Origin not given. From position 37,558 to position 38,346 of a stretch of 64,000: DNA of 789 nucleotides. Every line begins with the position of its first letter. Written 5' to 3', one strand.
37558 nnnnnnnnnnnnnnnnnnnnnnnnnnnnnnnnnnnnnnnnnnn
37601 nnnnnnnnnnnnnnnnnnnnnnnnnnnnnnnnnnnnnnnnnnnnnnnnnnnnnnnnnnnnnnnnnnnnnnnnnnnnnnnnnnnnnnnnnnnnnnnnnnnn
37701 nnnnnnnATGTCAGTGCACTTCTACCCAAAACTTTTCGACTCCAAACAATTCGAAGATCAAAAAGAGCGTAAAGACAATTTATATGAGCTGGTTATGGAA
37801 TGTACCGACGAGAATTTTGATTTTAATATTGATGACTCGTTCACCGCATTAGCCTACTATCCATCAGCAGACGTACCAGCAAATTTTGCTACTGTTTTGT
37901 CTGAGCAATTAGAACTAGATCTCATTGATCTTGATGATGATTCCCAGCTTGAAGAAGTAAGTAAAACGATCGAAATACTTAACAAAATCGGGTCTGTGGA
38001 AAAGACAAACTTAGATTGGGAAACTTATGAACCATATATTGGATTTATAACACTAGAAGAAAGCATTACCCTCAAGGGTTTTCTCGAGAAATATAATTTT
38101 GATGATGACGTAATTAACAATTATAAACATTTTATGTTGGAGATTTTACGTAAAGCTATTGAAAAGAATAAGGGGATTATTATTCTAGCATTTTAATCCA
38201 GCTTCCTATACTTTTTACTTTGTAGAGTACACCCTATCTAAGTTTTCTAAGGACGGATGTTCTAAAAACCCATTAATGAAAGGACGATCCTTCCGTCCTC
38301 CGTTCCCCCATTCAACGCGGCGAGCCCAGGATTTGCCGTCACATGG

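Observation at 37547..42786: AT-rich accessory patch inserted between rnpB and comM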

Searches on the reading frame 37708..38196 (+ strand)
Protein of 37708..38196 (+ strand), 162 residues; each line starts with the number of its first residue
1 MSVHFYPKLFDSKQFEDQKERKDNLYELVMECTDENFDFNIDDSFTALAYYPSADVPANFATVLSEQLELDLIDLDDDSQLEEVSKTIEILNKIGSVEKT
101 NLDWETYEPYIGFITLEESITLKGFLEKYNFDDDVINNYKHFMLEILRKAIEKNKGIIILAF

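Call 7: search_protein_families(library=pfam, proteins=[window:37708-38196:+], max_evalue=0.01)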
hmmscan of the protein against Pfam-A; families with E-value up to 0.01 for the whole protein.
window:37708-38196:+ (162 aa): 0 families

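Call 8: search_protein_families(library=ncbifam, proteins=[window:37708-38196:+], max_evalue=0.01)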
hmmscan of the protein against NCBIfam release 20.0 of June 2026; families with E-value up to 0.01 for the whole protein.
window:37708-38196:+ (162 aa): 0 families

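Call 33: find_homologous_proteins(query=window:37708-38193:+, max_evalue=0.001)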
Query window:37708-38193:+ (162 aa): 1 proteins with E <= 0.001 among 25 candidates.
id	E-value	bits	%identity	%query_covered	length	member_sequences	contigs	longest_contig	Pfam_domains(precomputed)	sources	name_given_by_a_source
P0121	1.0e-99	349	100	100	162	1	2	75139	-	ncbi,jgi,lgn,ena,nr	ncbi:hypothetical protein KJ596_02505 [Patescibacteria group bacterium]|nr:hypothetical protein [Pat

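Call 43: search_protein_representatives(protein=window:37708-38193:+)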
Query: 162 residues. Proteins with E-value up to 0.001 (for the whole library): 11; up to 1e-10: 6; up to 1e-30: 1. The best 11 are listed.
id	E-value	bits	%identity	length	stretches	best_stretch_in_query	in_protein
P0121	3.3e-100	348.8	100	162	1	1-162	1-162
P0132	2.7e-29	118.5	46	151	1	1-161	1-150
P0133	1.2e-18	83.9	31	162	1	1-159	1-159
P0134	1.9e-14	70.3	35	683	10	70-155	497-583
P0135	2.5e-14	69.9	33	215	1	1-158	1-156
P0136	6.1e-11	58.9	31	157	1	1-158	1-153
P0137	4.1e-09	52.9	33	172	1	57-161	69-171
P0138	7.9e-08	48.8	28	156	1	29-159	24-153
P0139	5.9e-05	39.4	31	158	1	1-159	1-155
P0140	9.6e-05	38.8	32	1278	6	78-114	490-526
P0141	4.9e-04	36.4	36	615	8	41-73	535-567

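Call 45: search_protein_families(library=pfam, proteins=[P0132, P0133, P0134, P0135, P0136, P0137, P0140, P0141], max_evalue=0.01)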
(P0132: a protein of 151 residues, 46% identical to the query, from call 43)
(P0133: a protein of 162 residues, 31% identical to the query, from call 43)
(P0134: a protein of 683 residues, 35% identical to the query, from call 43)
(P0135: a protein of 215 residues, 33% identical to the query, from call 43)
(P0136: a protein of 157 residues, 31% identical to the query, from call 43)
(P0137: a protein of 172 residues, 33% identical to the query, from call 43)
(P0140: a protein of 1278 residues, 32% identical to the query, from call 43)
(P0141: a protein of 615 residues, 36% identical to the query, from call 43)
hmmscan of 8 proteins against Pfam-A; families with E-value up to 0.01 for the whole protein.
P0132 (151 aa): 0 families

P0133 (162 aa): 0 families

P0134 (683 aa): 5 families
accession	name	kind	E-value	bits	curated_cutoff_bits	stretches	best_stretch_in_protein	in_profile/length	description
PF13585.12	CHU_C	-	3.4e-09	37.1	27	0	98-119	31-52/86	CHU_C Type IX secretion signal domain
PF19113.5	DUF5799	-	1.9e-08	35.3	26.2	0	171-190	27-46/148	Family of unknown function (DUF5799)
PF10870.14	DUF2729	-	9.3e-08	32.4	27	0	600-631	10-41/55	Protein of unknown function (DUF2729)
PF03556.21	Cullin_binding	-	5.6e-07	30.4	27.9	0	586-608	73-93/118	Cullin binding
PF14673.11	DUF4459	-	1.2e-05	25.8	27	0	615-642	8-35/159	Domain of unknown function (DUF4459)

P0135 (215 aa): 0 families

P0136 (157 aa): 0 families

P0137 (172 aa): 0 families

P0140 (1278 aa): 2 families
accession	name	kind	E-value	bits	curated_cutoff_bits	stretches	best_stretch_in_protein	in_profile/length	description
PF07572.17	BCNT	-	1.6e-10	41.4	22.2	0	504-524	16-36/75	Bucentaur or craniofacial development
PF02680.19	DUF211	-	0.0051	17.4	22.1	0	1152-1176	26-50/89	Uncharacterized ArCR, COG1888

P0141 (615 aa): 9 families
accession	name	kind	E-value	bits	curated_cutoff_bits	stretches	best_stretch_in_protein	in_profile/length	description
PF07361.16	Cytochrom_B562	-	6.1e-10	40.1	30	0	348-428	12-92/102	Cytochrome b562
PF14449.11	PT-TG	-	1.8e-09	37.8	23.5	0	215-241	27-52/68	Pre-toxin TG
PF16007.11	DUF4777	-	8.1e-08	32.8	34.4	0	1-32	13-44/66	Domain of unknown function (DUF4777)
PF14515.11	HOASN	-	6.7e-07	30.1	25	0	284-327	16-59/93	Haem-oxygenase-associated N-terminal helices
PF22264.1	DUF6952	-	7.5e-07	29.9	27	0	230-291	3-54/79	Family of unknown function (DUF6952)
PF11275.13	DUF3077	-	2.7e-05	24.8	21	0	47-76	15-44/77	Protein of unknown function (DUF3077)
PF24809.1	DUF7708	-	4.5e-05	23.8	25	0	36-78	43-85/146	Domain of unknown function (DUF7708)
PF24213.1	DUF7434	-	0.00012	22.5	27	0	248-259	5-16/40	Family of unknown function (DUF7434)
PF12921.12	ATP13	-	0.0037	17.6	26.7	0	233-305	8-81/114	Mitochondrial ATPase expression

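Call 51: predict_structure(alignment_id=A1)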
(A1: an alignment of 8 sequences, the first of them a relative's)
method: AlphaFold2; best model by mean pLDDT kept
length: 162 residues; sequences in the alignment: 8
mean_pLDDT: 83.0   pTM: 0.81
mean pLDDT of the five models: 83.0, 82.3, 82.3, 82.0, 80.4
residues with pLDDT >= 90: 64; 70-90: 72; 50-70: 20; < 50: 6
segments of 3 or more residues with pLDDT < 50: 99-103
pLDDT, mean of each block of 10 residues (from residue 1): 81 91 83 87 72 64 89 81 91 71 54 93 94 90 95 94 78
secondary structure, 60 per line:
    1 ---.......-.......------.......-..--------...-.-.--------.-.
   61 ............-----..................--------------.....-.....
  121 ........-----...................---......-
elements in order: E4-10 H12-18 H25-31 H60-72 H78-95 E110-114 H116-128 H134-152 E156-161

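Call 76: find_encoding_contigs(protein=P0132, flank=6000, max_places=3)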
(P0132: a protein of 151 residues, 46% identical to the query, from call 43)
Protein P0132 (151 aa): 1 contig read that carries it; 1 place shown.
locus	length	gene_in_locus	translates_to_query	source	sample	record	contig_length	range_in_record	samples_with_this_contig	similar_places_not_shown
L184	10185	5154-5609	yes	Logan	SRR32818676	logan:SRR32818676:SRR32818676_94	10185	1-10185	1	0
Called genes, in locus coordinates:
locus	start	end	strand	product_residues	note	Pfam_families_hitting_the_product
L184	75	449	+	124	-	PF00072:Response_reg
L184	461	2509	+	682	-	PF02743:dCache_1, PF17201:Cache_3-Cache_2, PF00989:PAS, PF08448:PAS_4, PF13188:PAS_8 (weak), PF08447:PAS_3 (weak), PF13426:PAS_9, PF02518:HATPase_c, +1 more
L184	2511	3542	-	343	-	PF01933:CofD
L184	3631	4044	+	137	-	-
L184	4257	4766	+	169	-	PF00293:NUDIX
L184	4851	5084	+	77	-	-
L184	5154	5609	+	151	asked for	-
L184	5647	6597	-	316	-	PF00535:Glycos_transf_2, PF13641:Glyco_tranf_2_3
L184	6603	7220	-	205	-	PF07690:MFS_1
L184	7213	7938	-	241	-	PF02683:DsbD_TM (weak), PF11139:SfLAP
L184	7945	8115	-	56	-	-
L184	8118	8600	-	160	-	-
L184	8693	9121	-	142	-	-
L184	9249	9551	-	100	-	PF01245:Ribosomal_L19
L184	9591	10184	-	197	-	?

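Call 87: search_protein_families(library=padloc, proteins=[window:37708-38193:+], max_evalue=0.001)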
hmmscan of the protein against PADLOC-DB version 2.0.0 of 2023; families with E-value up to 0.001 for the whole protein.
window:37708-38193:+ (162 aa): 0 families
